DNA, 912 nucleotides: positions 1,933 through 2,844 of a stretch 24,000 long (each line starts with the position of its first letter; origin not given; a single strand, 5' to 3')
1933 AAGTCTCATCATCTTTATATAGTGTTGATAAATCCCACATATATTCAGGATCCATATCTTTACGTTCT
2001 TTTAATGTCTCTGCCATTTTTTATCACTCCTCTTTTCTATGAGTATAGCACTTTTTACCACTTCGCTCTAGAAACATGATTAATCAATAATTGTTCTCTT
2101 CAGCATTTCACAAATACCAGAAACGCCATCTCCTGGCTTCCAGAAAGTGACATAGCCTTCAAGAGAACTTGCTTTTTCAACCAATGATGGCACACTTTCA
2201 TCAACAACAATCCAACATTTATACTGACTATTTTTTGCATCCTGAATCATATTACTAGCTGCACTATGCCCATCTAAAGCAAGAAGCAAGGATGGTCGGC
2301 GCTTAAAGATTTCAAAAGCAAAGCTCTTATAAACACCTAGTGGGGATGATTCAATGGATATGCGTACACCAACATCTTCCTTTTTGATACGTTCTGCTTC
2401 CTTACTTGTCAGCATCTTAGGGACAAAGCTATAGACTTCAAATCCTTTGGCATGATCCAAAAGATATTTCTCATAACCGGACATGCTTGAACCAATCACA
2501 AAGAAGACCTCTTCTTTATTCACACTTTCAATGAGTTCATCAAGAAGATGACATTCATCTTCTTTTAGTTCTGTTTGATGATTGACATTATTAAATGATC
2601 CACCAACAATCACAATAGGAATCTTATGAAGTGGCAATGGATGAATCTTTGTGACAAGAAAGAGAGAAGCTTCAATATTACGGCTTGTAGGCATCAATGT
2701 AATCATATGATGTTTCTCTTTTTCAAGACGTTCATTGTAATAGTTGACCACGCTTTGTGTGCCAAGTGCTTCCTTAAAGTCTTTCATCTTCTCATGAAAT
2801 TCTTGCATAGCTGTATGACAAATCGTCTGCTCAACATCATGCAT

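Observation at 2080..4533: Orphan 817-aa fusion of an adenosine/AMP-deaminase-like domain with a C-terminal SLOG/LOG/DprA-like Rossmann domain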

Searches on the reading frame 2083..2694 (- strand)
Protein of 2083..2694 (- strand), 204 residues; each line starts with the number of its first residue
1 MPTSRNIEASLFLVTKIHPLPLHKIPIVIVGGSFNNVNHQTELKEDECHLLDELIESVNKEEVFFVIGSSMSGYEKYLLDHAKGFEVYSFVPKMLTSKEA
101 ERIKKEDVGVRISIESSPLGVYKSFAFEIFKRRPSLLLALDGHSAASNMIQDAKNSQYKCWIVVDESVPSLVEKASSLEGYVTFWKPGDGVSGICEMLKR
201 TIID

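Call 23: search_solved_structures(query=A2, max_evalue=10, show_alignments=3)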
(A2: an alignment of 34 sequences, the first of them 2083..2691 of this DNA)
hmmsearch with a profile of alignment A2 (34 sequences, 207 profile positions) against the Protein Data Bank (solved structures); distinct sequences matched with E-value up to 10: 1.
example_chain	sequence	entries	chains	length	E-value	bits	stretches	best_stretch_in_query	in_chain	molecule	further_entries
5vfp_b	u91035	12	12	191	0.99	12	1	16-111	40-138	26S proteasome non-ATPase regulatory subunit 4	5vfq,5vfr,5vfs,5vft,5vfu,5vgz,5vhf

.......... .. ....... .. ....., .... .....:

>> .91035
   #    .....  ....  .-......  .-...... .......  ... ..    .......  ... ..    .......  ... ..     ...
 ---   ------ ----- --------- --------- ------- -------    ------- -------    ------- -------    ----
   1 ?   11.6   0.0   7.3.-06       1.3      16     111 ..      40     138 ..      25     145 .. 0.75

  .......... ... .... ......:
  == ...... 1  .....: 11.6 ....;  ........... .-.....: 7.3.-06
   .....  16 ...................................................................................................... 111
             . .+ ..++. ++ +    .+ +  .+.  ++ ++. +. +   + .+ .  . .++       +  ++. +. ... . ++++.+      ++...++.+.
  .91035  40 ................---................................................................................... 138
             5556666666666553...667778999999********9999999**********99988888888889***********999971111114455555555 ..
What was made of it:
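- On SLOG superfamily (LOG, DprA/Smf, Moco carrier protein, TRPM-LSDAT, YpsA and others): No PDB sequence hit (call 23).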

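Call 35: predict_structure(alignment_id=A4)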
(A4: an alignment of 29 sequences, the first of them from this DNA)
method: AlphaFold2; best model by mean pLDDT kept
length: 204 residues; sequences in the alignment: 29
mean_pLDDT: 91.7   pTM: 0.90
mean pLDDT of the five models: 91.7, 91.1, 89.2, 88.8, 88.5
residues with pLDDT >= 90: 159; 70-90: 39; 50-70: 4; < 50: 2
segments of 3 or more residues with pLDDT < 50: none
pLDDT, mean of each block of 10 residues (from residue 1): 81 97 96 83 96 98 96 96 97 94 96 87 89 95 86 91 94 86 92 94 73
secondary structure, 60 per line:
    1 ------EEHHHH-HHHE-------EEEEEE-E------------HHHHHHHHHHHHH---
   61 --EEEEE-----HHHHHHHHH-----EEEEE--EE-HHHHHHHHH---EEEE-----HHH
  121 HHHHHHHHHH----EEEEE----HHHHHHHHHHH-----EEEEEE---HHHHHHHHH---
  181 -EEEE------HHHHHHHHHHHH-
elements in order: H9-12 E25-30 H45-57 E63-67 H73-81 E87-91 H97-105 E109-112 H118-130 E135-139 H144-154 E160-165 H169-177 E182-185 H192-203
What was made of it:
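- On SLOG superfamily (LOG, DprA/Smf, Moco carrier protein, TRPM-LSDAT, YpsA and others): The query model has pLDDT 92 (call 35). Their placement at strand ends comes from the AF2 secondary structure (call 35).
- The AF2 model has pLDDT 92 (call 35).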

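Call 39: fold_search(model_id=the predicted structure, library=pdb)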
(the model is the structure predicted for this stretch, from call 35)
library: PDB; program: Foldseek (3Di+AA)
matches with E <= 10: 1172; with E <= 0.001: 9
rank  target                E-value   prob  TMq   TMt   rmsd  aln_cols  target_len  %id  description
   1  6bcj_A                5.6e-05  1.00  0.60  0.16   6.8       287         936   14  cryo-EM structure of TRPM4 in apo state with short coiled coil at 3.1 angstrom resolution (released 2017-12-13)
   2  9mt8_A                9.1e-05  1.00  0.59  0.17   6.0       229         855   17  Cryo-EM structure of the human TRPM4 channel in a calcium bound putative desensitized state (released 2025-10-29)
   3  9b8y_A                6.4e-04  1.00  0.60  0.15   6.7       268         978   16  Cryo-EM structure of the human TRPM4 channel in complex with calcium and decavanadate at 37 degrees Celsius (released 2024-05-15)
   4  2iz7_A                6.8e-04  1.00  0.54  0.65   4.5       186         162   14  structure of Moco Carrier Protein from Chlamydomonas reinhardtii (released 2006-07-27)
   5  2iz5_C                7.2e-04  1.00  0.57  0.71   4.3       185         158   14  FUNCTION AND STRUCTURE OF THE MOLYBDENUM COFACTOR CARRIER PROTEIN MCP FROM CHLAMYDOMONAS REINHARDTII (released 2006-07-26)
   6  9o8g_D                8.1e-04  1.00  0.60  0.14   6.5       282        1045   12  Cryo-EM structure of primidone-bound rabbit TRPM3 having 1 resting and 3 activated subunits at 18 degrees Celsius (released 2025-12-17)
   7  9pb5_A                8.6e-04  1.00  0.58  0.15   6.7       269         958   12  Human TRPM8 menthol bound structure at 4 degrees Celsius resolved in cell vesicles using cryo-EM (released 2026-03-25)
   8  9b8w_A                9.2e-04  1.00  0.53  0.13  10.8       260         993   16  Cryo-EM structure of the human TRPM4 in complex with calcium at 37 degrees Celsius (released 2024-05-15)
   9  2iz5_A                9.7e-04  1.00  0.56  0.69   4.2       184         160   15  FUNCTION AND STRUCTURE OF THE MOLYBDENUM COFACTOR CARRIER PROTEIN MCP FROM CHLAMYDOMONAS REINHARDTII (released 2006-07-26)
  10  9mtc_A                1.1e-03  1.00  0.60  0.15   6.4       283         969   14  Cryo-EM structure of the human TRPM4 channel in a ATP bound inhibited state (released 2025-10-29)
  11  9b6e_A                1.2e-03  1.00  0.54  0.15   7.2       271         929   11  Cryo-EM structure of the mouse TRPM8 channel in complex with the antagonist TC-I 2014 (released 2024-08-21)
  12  9mta_A                1.8e-03  1.00  0.59  0.15   6.4       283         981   12  Cryo-EM structure of the human TRPM4 channel in an apo closed state (released 2025-10-29)
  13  1t35_A                1.9e-03  1.00  0.59  0.66   4.1       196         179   13  CRYSTAL STRUCTURE OF A HYPOTHETICAL PROTEIN YVDD- A PUTATIVE LYSINE DECARBOXYLASE (released 2004-05-04)
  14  2iz7_B                2.1e-03  1.00  0.55  0.67   4.6       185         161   15  structure of Moco Carrier Protein from Chlamydomonas reinhardtii (released 2006-07-27)
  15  1ydh_B                2.4e-03  1.00  0.54  0.60   5.1       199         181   18  X-ray structure of a lysine decarboxylase-like protein from arabidopsis thaliana gene at5g11950 (released 2005-01-11)
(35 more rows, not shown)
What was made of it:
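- On SLOG superfamily (LOG, DprA/Smf, Moco carrier protein, TRPM-LSDAT, YpsA and others): Of the top 50 PDB Foldseek matches, all but two low-probability ones are TRPM2/3/4/8, Moco carrier or binding proteins, LOG/YvdD, DprA or YgdH (call 39).
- Closest known: ThsA. Same: This is the expected ligand-gated architecture (fold level, call 39).
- Closest known: TRPM-channel MHR1/2. Same: They are the closest structural matches to the C-terminal domain (E 6e-5 to 1e-3, call 39).
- Checked: Of its 50 listed PDB Foldseek matches, all but two low-probability ones (LpoA prob 0.25, ATU2773 prob 0.41) are SLOG-superfamily proteins (calls 35, 39).
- LOG, DprA and YgdH follow (call 39). LOG (YvdD, At5g11950, C. 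glutamicum LOG) and YgdH/PpnN are among the structural matches (call 39). The best fold matches are non-catalytic SLOGs, TRPM and Moco carrier protein (call 39).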

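Call 40: search_protein_representatives(alignment_id=A4)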
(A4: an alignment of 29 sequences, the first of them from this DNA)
Query: 29 sequences, 210 profile positions. Proteins with E-value up to 0.001 (for the whole library): 162; up to 1e-10: 121; up to 1e-30: 50. The best 150 are listed.
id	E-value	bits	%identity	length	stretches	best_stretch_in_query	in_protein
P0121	3.1e-91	320.8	-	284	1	2-208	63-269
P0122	2.0e-83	295.3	-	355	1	4-204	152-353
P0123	7.5e-80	283.6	-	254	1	6-204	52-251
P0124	1.4e-77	276.2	-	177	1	28-202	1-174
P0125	3.4e-76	271.7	-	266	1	5-208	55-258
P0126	7.6e-75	267.3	-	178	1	25-199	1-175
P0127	8.4e-75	267.1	-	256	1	5-198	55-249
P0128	3.0e-71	255.5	-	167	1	20-186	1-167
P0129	1.1e-70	253.6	-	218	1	5-198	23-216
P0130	2.2e-70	252.7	-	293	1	3-191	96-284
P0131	2.2e-69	249.4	-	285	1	9-200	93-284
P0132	5.6e-69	248.1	-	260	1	5-207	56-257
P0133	3.4e-68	245.5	-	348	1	4-190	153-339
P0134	4.4e-68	245.2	-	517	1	4-199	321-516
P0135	2.2e-66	239.6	-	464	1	4-205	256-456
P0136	3.4e-61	222.7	-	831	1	5-201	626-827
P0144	1.6e-51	191.1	-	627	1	5-148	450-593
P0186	5.6e-25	104.3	-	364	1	9-179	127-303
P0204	5.0e-18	81.6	-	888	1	9-172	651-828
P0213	5.3e-17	78.3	-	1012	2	22-101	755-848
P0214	6.4e-17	78.0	-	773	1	23-158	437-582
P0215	2.8e-16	75.9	-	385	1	13-167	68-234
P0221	3.3e-14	69.2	-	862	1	17-180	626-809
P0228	3.1e-13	66.0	-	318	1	17-185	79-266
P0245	5.9e-10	55.3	-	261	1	23-182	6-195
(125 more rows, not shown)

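Call 41: search_protein_families(library=pfam, proteins=[P0204, P0213, P0214, P0221, P0215, P0228, P0245, P0186, P0144, P0136], max_evalue=0.01)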
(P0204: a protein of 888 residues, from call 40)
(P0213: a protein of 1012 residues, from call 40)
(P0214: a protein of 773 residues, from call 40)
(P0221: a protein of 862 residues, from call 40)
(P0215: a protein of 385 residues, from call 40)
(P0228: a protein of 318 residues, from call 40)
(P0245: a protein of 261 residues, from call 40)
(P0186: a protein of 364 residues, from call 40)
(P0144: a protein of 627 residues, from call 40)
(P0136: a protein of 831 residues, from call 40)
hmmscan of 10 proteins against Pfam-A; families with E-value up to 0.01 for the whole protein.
P0204 (888 aa): 1 family
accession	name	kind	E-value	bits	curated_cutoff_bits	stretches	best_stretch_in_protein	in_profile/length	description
PF00962.28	A_deaminase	-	2.1e-18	66.9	27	2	334-453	81-201/330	Adenosine deaminase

P0213 (1012 aa): 1 family
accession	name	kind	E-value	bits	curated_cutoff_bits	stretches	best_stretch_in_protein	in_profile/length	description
PF00962.28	A_deaminase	-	1.3e-10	41.4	27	1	586-673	215-297/330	Adenosine deaminase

P0214 (773 aa): 2 families
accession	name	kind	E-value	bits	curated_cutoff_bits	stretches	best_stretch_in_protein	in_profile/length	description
PF00962.28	A_deaminase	-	2.8e-09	37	27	1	144-364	123-291/330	Adenosine deaminase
PF01979.26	Amidohydro_1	-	1.3e-05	25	25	1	146-365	76-268/345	Amidohydrolase family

P0221 (862 aa): 1 family
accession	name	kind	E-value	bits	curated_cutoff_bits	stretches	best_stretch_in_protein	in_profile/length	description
PF00962.28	A_deaminase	-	1.3e-08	34.7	27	1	463-584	215-306/330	Adenosine deaminase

P0215 (385 aa): 0 families

P0228 (318 aa): 0 families

P0245 (261 aa): 0 families

P0186 (364 aa): 2 families
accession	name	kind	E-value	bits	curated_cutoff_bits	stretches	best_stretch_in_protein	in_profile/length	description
PF00962.28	A_deaminase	-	9.6e-09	35.2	27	1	5-89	236-322/330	Adenosine deaminase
PF16480.10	DUF5057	-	0.0088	15.9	27.9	0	19-44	1-26/378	Domain of unknown function (DUF5057)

P0144 (627 aa): 1 family
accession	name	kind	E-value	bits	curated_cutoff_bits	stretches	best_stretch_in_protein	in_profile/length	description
PF00962.28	A_deaminase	-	2.9e-15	56.6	27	1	171-397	107-306/330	Adenosine deaminase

P0136 (831 aa): 1 family
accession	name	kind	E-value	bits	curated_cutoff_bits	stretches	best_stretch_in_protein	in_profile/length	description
PF00962.28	A_deaminase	-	1.9e-21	76.9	27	1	316-580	77-318/330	Adenosine deaminase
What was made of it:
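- The seven hits of 627 aa or longer that I scanned against Pfam all carry an ADA domain (calls 40, 41).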

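Call 52: find_encoding_contigs(protein=P0213, flank=5000, max_places=2)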
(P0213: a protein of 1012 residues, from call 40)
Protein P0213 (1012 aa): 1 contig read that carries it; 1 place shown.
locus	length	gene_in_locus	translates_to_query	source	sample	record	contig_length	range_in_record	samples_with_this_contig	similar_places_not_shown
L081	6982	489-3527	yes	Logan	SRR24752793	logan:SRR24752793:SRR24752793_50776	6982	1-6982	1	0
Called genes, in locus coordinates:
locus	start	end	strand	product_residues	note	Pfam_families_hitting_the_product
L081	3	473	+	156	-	?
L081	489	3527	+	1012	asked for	PF00962:A_deaminase (faint)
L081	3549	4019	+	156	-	-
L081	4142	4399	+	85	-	-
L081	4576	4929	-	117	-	-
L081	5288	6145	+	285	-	PF04055:Radical_SAM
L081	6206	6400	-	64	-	-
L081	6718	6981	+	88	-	?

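Call 53: find_encoding_contigs(protein=P0228, flank=10000, max_places=2)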
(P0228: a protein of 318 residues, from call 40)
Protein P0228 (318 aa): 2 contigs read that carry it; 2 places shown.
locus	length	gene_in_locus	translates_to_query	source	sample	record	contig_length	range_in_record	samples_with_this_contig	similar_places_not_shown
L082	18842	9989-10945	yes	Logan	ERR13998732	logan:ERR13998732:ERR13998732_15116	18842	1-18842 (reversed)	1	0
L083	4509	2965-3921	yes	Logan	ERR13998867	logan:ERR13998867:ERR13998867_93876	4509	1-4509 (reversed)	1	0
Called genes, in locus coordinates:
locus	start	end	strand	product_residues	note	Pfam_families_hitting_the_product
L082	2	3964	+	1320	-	?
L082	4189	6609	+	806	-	PF19732:SpoIIE_N, PF07228:SpoIIE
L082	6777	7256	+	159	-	-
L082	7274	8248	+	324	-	-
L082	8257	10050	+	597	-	PF00962:A_deaminase (weak)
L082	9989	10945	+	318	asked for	-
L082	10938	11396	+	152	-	-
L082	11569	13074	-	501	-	PF06925:MGDG_synth, PF02350:Epimerase_2, PF00534:Glycos_transf_1, PF04101:Glyco_tran_28_C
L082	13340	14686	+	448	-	PF20769:YPEB_N, PF14620:YPEB_PepSY1-2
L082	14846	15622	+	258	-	PF00561:Abhydrolase_1, PF12146:Hydrolase_4, PF12697:Abhydrolase_6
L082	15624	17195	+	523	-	PF08245:Mur_ligase_M, PF02875:Mur_ligase_C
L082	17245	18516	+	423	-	PF01820:Dala_Dala_lig_N, PF02786:CPSase_L_D2 (weak), PF02222:ATP-grasp (faint), PF07478:Dala_Dala_lig_C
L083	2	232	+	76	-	?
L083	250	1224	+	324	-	-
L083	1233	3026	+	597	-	PF00962:A_deaminase (weak)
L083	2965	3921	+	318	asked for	-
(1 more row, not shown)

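Call 54: find_encoding_contigs(protein=P0204, flank=6000, max_places=2)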
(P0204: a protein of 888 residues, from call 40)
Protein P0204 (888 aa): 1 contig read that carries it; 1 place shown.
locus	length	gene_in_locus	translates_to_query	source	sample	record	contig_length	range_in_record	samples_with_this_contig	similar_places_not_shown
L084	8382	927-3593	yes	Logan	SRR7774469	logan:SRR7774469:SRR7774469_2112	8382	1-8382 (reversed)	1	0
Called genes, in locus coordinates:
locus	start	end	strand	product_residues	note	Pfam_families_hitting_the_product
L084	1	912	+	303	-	?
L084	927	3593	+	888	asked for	PF00962:A_deaminase (weak)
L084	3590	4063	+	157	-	-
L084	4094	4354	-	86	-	-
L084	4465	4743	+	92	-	-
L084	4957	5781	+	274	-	PF19952:DUF6414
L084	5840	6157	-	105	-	PF20369:DUF6664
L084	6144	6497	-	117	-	PF14198:TnpV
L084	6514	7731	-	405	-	PF01076:Mob_Pre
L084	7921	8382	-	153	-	?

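Call 55: find_encoding_contigs(protein=P0245, flank=8000, max_places=2)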
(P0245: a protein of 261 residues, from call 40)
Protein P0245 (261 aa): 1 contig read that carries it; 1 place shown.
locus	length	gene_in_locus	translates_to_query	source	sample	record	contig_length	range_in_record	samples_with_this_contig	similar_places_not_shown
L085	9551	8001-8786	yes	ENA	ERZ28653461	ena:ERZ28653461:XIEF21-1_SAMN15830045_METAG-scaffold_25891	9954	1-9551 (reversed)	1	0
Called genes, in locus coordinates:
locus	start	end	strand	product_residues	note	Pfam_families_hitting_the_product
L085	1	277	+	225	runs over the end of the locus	?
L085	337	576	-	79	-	-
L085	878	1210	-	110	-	-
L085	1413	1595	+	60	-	-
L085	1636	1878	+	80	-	-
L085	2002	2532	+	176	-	-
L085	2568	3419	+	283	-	-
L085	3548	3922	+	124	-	-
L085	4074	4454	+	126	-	-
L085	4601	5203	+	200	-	-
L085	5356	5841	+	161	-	-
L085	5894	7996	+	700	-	PF00962:A_deaminase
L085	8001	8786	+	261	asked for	-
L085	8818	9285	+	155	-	-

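Call 57: search_protein_families(library=pfam, proteins=[L081:3549-4019:+, L082:10938-11396:+, L084:3590-4063:+, L085:8818-9285:+, L081:3-473:+, L082:7274-8248:+, L084:1-912:+, L082:6777-7256:+, L085:5356-5841:+, L085:4601-5203:+], max_evalue=0.1)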
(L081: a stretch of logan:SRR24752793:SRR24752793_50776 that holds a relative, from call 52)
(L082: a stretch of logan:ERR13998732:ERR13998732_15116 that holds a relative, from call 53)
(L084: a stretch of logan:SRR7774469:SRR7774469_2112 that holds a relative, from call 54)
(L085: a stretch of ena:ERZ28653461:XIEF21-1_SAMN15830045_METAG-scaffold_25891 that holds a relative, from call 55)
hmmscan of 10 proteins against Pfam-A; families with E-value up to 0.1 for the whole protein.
L081:3549-4019:+ (156 aa): 1 family
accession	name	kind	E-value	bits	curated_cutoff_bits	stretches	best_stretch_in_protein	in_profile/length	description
PF12002.13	MgsA_C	-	0.073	13.4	27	1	20-71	86-142/167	MgsA AAA+ ATPase C terminal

L082:10938-11396:+ (152 aa): 1 family
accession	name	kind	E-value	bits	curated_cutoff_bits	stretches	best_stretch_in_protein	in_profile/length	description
PF16138.10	DUF4846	-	0.0029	17.6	37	1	16-86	21-90/239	Domain of unknown function (4846)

L084:3590-4063:+ (157 aa): 0 families

L085:8818-9285:+ (155 aa): 1 family
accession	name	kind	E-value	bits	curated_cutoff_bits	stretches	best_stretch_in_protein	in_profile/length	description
PF03348.21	Serinc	-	0.0098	15.3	24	1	39-135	266-367/434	Serine incorporator (Serinc)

L081:3-473:+ (156 aa): 1 family
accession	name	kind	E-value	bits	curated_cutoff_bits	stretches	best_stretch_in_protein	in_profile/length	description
PF01051.27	Rep3_N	-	0.089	13.6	22.4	0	47-122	15-79/141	Initiator Replication protein, WH1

L082:7274-8248:+ (324 aa): 2 families
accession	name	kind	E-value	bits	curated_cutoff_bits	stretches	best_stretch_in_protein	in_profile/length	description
PF18624.6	CdiI_4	-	0.0091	16.8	25.9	0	67-161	9-99/103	CDI immunity protein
PF22909.1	Caulimovir_coat_dom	-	0.041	14.6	27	0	87-125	22-60/113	Caulimovirus coat protein, conserved domain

L084:1-912:+ (303 aa): 1 family
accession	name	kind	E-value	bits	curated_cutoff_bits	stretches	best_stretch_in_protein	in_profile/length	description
PF00882.24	Zn_dep_PLPC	-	0.0028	18.1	26.8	1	4-64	24-95/167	Zinc dependent phospholipase C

L082:6777-7256:+ (159 aa): 1 family
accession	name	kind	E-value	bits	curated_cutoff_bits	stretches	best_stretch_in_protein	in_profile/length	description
PF00882.24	Zn_dep_PLPC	-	0.045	14.1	26.8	1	16-78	18-95/167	Zinc dependent phospholipase C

L085:5356-5841:+ (161 aa): 2 families
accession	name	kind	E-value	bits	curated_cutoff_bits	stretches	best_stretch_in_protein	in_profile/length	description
PF16476.10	DUF5053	-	0.063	13.4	26.6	0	97-140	20-65/71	Domain of unknown function (DUF5053)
PF06480.20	FtsH_ext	-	0.076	13.7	25.5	0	82-140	31-95/103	FtsH Extracellular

L085:4601-5203:+ (200 aa): 1 family
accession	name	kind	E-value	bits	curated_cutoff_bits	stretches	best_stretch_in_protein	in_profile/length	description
PF20077.4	CcmD_alt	-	0.013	15.9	23.5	1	10-40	21-51/61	CcmD family protein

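Call 70: search_protein_families(library=pfam, alignment_id=A4, max_evalue=10)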
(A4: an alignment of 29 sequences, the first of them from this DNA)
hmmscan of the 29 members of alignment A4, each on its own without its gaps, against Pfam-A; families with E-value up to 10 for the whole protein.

A. member 1, seq(204 aa): 1 family
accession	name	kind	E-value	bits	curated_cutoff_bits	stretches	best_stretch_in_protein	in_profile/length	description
PF19823.4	DUF6305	-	0.23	11.5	25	1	26-73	46-92/154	Domain of unknown function (DUF6305)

B. families by the number of members that match (of 29 scanned): 12 families
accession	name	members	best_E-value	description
PF15648.12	Tox-REase-5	3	0.025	Restriction endonuclease fold toxin 5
PF17817.7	PDZ_5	2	0.00046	PDZ domain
PF13155.12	Toprim_2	2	0.019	Toprim-like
PF19823.4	DUF6305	2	0.1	Domain of unknown function (DUF6305)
PF11811.13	DUF3331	2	0.14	Domain of unknown function (DUF3331)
PF09558.15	DUF2375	1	0.011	Protein of unknown function (DUF2375)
PF09245.15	MA-Mit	1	0.069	Mycoplasma arthritidis-derived mitogen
PF05423.18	Mycobact_memb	1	0.073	Mycobacterium membrane protein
PF19530.4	Ndh2_N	1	0.1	NAD(P)H-quinone oxidoreductase subunit 2 N-terminal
PF25504.1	HEAT_5MP1_2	1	0.12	5MP1/2 HEAT domain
PF20007.4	fvmRadSAM-pep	1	0.12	FtsH ternary system-associated peptide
PF13662.12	Toprim_4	1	0.2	Toprim domain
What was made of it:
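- On SLOG superfamily (LOG, DprA/Smf, Moco carrier protein, TRPM-LSDAT, YpsA and others): No SLOG-family Pfam hit at E<=10 for any of 29 members (call 70).
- There is no Pfam LOG or DprA hit even at E<=10 (call 70). No sequence-profile hit to Lysine_decarbox/LOG at E<=10 (call 70).
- Tried and rejected: Only scattered chance hits appeared (call 70).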
